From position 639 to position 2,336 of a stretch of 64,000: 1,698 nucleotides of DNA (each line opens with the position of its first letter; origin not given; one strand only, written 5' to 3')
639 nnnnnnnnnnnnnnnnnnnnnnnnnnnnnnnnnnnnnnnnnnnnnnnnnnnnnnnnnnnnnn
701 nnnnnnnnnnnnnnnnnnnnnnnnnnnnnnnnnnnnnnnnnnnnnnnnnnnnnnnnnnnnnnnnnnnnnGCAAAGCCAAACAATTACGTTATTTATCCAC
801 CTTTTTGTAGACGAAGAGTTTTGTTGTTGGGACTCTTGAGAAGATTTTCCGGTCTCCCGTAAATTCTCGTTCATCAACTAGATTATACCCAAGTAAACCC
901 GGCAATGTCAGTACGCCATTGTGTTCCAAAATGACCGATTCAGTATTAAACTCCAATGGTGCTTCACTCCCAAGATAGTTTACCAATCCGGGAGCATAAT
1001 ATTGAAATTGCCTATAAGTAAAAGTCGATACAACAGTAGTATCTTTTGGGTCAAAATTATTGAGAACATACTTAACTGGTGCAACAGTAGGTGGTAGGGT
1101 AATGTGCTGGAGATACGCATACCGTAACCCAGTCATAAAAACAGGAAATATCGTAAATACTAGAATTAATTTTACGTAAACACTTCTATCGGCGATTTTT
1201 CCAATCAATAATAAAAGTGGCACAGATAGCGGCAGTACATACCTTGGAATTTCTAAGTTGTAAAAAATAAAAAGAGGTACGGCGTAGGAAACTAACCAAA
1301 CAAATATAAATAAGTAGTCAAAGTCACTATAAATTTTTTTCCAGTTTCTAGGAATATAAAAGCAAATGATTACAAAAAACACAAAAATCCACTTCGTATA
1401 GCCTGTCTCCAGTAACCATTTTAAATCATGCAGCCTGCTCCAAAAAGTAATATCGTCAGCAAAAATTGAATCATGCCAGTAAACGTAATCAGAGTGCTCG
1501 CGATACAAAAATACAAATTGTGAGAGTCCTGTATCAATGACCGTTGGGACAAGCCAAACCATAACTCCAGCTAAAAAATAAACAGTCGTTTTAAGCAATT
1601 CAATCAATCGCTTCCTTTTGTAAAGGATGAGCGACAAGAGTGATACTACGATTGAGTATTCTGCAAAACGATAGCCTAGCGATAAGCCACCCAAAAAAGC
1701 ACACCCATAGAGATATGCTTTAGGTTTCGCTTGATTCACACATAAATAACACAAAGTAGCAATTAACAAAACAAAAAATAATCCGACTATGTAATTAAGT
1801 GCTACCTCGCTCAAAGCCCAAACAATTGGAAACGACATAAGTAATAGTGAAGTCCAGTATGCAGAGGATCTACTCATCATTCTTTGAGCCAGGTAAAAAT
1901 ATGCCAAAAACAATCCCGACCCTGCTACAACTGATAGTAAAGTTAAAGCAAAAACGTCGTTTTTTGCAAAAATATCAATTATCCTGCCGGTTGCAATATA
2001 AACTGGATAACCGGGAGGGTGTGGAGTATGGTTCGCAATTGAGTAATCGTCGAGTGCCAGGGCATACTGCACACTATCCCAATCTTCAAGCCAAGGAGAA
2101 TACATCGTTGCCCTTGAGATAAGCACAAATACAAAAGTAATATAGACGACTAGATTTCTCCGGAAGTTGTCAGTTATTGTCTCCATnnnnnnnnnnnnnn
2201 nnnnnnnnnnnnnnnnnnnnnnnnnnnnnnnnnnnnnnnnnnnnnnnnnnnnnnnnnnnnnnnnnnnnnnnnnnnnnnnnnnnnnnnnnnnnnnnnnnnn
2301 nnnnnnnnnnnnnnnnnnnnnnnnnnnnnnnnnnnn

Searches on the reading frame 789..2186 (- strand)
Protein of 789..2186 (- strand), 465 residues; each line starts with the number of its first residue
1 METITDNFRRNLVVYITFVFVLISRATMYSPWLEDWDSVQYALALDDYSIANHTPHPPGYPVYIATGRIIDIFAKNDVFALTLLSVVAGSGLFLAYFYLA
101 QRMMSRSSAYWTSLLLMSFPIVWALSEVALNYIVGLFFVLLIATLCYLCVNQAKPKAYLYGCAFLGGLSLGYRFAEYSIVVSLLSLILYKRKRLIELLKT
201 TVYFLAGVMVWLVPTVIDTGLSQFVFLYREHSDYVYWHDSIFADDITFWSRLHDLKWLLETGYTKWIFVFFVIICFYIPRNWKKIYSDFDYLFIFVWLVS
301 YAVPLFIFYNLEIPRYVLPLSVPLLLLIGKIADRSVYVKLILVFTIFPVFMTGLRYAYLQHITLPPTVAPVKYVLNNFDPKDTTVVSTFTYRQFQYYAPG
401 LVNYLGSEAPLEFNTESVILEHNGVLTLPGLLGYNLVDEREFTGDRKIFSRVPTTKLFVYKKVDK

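Call 11: search_protein_families(library=pfam, proteins=[window:789-2183:-], max_evalue=0.001)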
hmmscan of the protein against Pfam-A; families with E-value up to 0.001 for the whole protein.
window:789-2183:- (464 aa): 2 families
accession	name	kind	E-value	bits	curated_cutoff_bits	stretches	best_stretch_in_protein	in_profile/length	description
PF11028.14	TMEM260-like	-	1e-07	32.4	24.2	1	53-192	14-176/179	Protein O-mannosyl-transferase TMEM260-like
PF13231.12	PMT_2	-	0.00014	22.6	26.1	1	55-211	2-154/160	Dolichyl-phosphate-mannose-protein mannosyltransferase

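Call 79: search_protein_families(library=ncbifam, proteins=[window:789-2183:-], max_evalue=0.00001)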
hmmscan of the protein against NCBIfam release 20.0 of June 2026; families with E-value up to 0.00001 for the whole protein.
window:789-2183:- (464 aa): 0 families

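Call 89: find_encoding_contigs(protein=window:789-2186:-, flank=10000, max_places=3)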
Protein window:789-2186:- (465 aa): 1 contig read that carries it; 1 place shown.
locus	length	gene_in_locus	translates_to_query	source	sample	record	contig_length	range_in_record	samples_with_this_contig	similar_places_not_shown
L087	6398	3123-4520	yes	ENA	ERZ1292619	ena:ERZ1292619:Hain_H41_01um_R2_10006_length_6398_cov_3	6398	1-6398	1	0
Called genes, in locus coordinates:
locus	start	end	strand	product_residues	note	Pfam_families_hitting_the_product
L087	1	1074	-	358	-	?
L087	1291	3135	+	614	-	-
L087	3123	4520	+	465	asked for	PF11028:TMEM260_N (weak)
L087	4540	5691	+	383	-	-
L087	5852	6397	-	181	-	?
